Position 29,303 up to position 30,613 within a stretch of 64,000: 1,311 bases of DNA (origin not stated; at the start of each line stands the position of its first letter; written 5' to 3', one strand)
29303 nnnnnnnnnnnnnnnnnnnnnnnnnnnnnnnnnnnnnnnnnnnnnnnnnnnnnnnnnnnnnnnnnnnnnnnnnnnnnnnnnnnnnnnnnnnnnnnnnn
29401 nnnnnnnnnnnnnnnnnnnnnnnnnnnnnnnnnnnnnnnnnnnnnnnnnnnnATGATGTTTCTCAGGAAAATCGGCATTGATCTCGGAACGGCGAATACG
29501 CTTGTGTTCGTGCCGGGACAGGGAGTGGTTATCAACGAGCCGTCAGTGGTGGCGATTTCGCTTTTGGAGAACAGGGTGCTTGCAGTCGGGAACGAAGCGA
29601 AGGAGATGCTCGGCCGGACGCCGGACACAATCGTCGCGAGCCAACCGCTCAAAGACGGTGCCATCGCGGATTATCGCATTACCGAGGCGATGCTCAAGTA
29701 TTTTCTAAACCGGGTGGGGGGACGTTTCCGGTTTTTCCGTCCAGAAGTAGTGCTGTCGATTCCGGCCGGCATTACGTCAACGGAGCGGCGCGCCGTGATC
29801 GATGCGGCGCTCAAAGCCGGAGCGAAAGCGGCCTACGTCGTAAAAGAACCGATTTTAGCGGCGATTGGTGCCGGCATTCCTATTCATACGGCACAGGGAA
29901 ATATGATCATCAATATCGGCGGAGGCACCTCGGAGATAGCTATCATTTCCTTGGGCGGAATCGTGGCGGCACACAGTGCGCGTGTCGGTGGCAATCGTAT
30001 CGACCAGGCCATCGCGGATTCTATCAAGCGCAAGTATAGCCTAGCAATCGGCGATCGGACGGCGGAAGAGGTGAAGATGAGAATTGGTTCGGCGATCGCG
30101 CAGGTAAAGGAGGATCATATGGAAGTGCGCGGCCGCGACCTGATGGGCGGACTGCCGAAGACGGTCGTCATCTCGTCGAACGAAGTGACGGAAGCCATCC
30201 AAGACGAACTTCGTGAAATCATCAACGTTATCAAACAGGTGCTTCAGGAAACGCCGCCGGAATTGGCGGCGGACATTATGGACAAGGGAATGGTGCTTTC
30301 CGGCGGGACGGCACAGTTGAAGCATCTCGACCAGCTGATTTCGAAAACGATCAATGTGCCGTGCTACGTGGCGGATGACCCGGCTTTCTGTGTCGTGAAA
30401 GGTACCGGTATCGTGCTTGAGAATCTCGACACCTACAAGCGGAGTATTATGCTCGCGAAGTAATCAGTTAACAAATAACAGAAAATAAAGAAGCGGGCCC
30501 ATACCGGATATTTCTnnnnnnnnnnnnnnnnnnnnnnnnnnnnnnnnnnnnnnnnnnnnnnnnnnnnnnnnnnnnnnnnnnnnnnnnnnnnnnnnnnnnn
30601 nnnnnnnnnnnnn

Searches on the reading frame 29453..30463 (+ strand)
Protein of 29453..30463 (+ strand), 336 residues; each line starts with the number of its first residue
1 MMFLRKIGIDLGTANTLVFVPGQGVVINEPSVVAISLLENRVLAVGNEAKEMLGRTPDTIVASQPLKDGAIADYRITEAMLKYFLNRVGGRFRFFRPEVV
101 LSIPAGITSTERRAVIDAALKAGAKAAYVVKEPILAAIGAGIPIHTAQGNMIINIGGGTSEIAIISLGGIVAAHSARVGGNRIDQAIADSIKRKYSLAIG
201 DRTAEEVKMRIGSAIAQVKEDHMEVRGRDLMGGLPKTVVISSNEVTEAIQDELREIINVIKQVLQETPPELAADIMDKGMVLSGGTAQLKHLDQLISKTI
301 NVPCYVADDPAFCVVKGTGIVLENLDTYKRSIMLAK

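Call 69: search_protein_families(library=pfam, proteins=[window:29453-30463:+], max_evalue=0.00001)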
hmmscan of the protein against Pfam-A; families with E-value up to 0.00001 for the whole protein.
window:29453-30463:+ (336 aa): 4 families
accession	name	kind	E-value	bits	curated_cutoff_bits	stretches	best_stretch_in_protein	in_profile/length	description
PF06723.19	MreB_Mbl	-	6.7e-133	443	27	1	6-329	3-326/327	MreB/Mbl protein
PF14450.12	FtsA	-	5.2e-11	43.4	31.8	1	152-314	2-124/127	Cell division protein FtsA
PF00012.26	HSP70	-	3.5e-10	39.2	20.6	1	98-310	135-360/599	Hsp70 protein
PF00022.25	Actin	-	9.2e-07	28.2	27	0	43-194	46-190/410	Actin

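Call 88: list_cluster_members(proteins=[window:29453-30460:+, window:28110-29453:+, window:25620-26852:+, window:17138-18379:+, window:23895-25292:+, window:39608-42052:+, window:42819-45305:+])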
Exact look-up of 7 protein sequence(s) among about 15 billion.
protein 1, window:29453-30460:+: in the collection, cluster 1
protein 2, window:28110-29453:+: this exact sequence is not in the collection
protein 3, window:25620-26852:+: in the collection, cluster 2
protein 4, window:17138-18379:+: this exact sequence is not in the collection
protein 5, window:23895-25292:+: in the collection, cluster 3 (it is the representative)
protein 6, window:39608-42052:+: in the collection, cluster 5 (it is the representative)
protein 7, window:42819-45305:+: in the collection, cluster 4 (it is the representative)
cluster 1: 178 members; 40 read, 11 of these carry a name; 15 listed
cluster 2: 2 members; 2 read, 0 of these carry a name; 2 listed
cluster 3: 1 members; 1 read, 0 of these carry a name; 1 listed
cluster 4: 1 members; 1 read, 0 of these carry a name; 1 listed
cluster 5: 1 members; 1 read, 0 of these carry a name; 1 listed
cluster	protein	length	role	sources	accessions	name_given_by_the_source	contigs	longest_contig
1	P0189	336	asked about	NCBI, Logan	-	-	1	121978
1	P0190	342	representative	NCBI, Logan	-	-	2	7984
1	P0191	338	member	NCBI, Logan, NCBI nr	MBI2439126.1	MAG: rod shape-determining protein [Candidatus Moranbacteria bacterium] | rod shape-determining protein [Candidatus Moranbacteria bacterium]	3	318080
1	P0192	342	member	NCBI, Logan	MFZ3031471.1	MAG: rod shape-determining protein [Candidatus Moraniibacteriota bacterium]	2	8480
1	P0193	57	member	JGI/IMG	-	rod shape-determining protein MreB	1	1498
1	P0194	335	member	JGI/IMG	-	rod shape-determining protein MreB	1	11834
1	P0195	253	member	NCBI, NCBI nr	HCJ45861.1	MAG TPA: rod shape-determining protein, partial [Candidatus Moranbacteria bacterium] | rod shape-determining protein [Candidatus Moranbacteria bacterium]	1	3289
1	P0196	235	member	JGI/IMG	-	rod shape-determining protein MreB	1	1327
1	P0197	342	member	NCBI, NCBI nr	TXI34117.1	MAG: rod shape-determining protein [Candidatus Moraniibacteriota bacterium] | MAG: rod shape-determining protein [Candidatus Moranbacteria bacterium]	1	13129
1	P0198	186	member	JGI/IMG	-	rod shape-determining protein MreB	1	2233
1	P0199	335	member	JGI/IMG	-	rod shape-determining protein MreB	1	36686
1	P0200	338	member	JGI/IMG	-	rod shape-determining protein MreB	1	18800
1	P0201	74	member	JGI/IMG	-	rod shape-determining protein MreB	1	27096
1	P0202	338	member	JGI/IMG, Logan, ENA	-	-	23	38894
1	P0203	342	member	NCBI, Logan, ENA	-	-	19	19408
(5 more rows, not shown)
